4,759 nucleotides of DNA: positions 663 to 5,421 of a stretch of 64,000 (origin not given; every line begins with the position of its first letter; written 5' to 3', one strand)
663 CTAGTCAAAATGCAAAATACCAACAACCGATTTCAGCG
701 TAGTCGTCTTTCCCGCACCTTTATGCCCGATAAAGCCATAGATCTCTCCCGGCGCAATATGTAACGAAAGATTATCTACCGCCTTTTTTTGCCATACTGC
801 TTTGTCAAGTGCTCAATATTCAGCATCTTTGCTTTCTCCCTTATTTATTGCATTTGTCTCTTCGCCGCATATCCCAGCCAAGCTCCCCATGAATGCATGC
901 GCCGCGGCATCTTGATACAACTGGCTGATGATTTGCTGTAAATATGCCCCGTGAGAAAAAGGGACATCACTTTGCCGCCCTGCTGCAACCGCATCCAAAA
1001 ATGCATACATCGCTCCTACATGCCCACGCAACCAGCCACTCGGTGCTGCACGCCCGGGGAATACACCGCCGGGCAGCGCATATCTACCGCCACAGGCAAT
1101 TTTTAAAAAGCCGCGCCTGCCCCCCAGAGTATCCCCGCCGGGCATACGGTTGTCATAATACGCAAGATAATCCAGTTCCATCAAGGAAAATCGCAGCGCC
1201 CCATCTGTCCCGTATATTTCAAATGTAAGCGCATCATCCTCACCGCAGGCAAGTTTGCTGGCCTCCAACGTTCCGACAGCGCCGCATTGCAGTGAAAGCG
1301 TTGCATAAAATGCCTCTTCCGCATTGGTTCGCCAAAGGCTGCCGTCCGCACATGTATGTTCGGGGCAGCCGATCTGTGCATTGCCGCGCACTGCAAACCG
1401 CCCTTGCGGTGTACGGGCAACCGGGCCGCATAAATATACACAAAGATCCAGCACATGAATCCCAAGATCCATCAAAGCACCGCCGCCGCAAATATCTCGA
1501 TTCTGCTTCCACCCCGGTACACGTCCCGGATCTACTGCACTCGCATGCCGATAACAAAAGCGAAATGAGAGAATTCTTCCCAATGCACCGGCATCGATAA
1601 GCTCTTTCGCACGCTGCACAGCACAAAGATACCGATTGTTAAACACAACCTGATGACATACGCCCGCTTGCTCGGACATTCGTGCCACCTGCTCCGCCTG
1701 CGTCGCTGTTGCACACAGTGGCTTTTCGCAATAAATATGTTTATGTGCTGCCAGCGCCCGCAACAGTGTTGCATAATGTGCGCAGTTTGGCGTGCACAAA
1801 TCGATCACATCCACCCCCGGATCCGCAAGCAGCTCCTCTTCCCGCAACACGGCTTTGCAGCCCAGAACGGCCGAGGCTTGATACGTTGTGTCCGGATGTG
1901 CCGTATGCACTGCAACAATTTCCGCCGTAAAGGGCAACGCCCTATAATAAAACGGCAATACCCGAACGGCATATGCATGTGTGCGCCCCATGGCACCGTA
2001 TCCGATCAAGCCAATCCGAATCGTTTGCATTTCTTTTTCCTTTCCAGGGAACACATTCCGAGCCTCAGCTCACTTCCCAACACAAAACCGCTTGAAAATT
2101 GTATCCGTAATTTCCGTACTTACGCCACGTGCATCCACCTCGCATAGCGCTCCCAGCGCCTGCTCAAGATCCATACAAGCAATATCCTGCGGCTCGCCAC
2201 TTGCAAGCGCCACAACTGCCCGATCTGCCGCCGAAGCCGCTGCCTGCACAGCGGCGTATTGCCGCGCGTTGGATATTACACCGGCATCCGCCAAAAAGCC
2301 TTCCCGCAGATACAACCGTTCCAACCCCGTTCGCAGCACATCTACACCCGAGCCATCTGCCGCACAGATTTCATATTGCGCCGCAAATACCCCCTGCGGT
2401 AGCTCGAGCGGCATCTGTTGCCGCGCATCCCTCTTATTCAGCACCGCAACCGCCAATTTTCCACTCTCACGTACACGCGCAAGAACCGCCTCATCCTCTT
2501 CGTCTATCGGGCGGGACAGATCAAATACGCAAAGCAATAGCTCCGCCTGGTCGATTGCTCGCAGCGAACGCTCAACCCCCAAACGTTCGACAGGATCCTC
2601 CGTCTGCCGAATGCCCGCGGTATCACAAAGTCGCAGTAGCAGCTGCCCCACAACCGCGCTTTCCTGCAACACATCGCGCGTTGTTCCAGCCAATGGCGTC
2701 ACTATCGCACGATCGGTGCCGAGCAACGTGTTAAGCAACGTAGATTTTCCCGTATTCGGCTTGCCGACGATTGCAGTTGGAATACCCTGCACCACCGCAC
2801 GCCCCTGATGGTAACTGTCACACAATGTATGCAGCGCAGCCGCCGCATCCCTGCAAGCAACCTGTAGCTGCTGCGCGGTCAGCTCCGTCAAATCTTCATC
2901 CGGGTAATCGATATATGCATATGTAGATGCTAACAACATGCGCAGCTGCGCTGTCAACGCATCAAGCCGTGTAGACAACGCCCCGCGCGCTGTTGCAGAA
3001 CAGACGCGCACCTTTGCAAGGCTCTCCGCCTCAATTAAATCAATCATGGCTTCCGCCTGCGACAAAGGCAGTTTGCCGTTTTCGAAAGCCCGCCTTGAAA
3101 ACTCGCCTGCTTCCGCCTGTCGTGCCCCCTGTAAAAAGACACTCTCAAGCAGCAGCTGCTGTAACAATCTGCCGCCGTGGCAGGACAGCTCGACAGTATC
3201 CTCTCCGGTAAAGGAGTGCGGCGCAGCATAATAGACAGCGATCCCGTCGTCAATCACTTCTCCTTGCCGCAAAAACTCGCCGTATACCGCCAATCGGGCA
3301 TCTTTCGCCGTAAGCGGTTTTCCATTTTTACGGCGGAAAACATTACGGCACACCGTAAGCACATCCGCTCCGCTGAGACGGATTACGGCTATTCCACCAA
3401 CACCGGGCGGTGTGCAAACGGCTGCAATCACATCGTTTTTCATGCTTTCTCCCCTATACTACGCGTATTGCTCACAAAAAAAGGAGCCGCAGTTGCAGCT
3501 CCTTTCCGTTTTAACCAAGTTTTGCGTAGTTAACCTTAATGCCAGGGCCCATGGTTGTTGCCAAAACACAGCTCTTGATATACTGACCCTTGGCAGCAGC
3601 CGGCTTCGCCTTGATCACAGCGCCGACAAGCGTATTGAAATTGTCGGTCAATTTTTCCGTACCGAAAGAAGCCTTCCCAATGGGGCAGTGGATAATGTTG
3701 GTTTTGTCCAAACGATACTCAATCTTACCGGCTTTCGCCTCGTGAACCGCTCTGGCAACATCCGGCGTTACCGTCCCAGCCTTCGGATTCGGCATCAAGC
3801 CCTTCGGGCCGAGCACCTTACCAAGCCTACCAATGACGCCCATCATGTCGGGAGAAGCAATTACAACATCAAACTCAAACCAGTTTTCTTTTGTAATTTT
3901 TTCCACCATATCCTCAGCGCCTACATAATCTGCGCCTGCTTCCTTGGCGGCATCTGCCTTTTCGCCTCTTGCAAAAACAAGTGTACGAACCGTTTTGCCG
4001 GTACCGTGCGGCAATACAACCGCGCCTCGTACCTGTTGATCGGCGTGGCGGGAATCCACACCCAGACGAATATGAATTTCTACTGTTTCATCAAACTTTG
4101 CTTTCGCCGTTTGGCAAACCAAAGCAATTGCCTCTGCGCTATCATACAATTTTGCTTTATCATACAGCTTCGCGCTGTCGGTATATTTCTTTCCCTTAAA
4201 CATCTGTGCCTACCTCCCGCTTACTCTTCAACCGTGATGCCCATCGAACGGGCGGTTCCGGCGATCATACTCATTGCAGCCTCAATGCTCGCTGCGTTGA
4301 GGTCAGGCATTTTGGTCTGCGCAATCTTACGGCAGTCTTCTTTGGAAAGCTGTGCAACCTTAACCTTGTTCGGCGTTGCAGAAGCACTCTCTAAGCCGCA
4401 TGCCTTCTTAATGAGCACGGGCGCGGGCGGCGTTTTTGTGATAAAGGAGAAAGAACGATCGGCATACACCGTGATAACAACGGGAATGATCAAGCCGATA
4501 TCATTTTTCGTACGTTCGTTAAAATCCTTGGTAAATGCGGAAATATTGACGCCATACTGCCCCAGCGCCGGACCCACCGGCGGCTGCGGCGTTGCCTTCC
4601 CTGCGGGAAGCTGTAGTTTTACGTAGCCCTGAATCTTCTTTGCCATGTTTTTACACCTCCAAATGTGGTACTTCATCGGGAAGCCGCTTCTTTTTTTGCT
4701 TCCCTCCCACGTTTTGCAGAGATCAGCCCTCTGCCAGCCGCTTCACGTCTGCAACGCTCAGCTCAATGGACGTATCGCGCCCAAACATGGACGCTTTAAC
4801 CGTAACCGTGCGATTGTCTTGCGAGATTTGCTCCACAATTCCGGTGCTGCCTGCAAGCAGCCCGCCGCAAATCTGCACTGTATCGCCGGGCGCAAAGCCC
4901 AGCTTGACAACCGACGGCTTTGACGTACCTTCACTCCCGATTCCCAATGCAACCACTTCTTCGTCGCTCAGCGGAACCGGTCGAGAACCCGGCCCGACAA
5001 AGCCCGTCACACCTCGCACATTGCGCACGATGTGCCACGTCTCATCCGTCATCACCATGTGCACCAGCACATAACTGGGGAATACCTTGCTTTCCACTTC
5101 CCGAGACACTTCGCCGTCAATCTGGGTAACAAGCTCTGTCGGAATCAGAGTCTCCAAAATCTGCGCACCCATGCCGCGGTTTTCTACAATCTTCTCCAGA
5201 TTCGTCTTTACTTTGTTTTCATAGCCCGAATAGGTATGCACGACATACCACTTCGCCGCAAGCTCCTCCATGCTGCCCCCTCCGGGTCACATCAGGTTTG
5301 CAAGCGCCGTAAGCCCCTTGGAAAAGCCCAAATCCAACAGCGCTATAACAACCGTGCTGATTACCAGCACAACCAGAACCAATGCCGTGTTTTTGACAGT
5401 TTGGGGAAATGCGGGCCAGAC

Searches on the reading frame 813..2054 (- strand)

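Call 24: search_protein_families(library=pfam, proteins=[window:813-2054:-], max_evalue=0.001)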
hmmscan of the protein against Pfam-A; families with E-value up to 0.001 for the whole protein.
window:813-2054:- (413 aa): 3 families
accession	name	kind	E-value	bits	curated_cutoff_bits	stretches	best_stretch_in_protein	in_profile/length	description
PF22725.1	GFO_IDH_MocA_C3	-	4.7e-24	85.2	27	1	146-288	1-124/124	GFO/IDH/MocA C-terminal domain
PF01408.29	GFO_IDH_MocA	-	5.5e-20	72.7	24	1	12-136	1-118/120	Oxidoreductase family, NAD-binding Rossmann fold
PF02894.22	GFO_IDH_MocA_C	-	1.3e-15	58.2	22.9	1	150-381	1-208/218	Oxidoreductase family, C-terminal alpha/beta domain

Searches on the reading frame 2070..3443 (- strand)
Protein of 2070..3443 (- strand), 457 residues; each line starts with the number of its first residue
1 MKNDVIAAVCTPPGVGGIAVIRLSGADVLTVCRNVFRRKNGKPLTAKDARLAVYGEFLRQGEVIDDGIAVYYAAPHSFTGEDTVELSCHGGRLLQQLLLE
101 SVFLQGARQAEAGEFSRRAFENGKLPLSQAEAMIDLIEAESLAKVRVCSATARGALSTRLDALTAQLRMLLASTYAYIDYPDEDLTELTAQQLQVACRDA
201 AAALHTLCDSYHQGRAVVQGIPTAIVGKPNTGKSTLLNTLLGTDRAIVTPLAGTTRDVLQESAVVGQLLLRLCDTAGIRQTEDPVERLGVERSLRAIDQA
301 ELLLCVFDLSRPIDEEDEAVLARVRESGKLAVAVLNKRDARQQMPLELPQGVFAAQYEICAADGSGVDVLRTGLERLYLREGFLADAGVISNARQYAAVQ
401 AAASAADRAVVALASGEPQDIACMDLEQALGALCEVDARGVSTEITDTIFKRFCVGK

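Call 24: search_protein_families(library=pfam, proteins=[window:2070-3443:-], max_evalue=0.001)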
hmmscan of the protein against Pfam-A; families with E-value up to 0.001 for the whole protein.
window:2070-3443:- (457 aa): 6 families
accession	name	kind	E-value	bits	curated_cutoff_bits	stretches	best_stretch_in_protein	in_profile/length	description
PF10396.14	TrmE_N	-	4.7e-38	130.4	29.8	1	6-124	2-117/117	GTP-binding protein TrmE N-terminus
PF12631.12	MnmE_helical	-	2e-37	129.8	40.1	1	127-454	1-211/211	MnmE helical domain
PF01926.29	MMR_HSR1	-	5.8e-23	81.6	21.9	1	224-337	3-113/113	50S ribosome-binding GTPase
PF02421.24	FeoB_N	-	2e-06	27.9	27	1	223-345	3-122/156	Ferrous iron transport protein B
PF00350.29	Dynamin_N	-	3.2e-05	24.5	27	0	224-251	2-29/168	Dynamin family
PF04548.22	AIG1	-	0.00025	20.9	27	1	225-326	5-109/212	AIG1 family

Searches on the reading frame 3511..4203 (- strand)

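Call 24: search_protein_families(library=pfam, proteins=[window:3511-4203:-], max_evalue=0.001)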
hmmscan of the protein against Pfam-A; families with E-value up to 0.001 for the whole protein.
window:3511-4203:- (230 aa): 1 family
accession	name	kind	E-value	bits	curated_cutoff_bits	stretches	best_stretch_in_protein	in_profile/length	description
PF00687.26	Ribosomal_L1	-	8.6e-73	244.6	32.2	1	31-220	3-198/198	Ribosomal protein L1p/L10e family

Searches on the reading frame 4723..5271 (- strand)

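Call 24: search_protein_families(library=pfam, proteins=[window:4723-5271:-], max_evalue=0.001)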
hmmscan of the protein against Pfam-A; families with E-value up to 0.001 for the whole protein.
window:4723-5271:- (182 aa): 3 families
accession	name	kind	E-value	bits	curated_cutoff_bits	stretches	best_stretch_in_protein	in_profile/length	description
PF02357.24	NusG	-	1e-29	103.3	22.2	1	7-107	2-90/93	Transcription termination factor nusG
PF23284.2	KOW2_Spt5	-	2.3e-06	27.8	28.9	1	128-177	1-48/50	Transcription elongation factor SPT5, second KOW domain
PF00467.35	KOW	-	2.2e-05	24.5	22.3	1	128-159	1-32/32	KOW motif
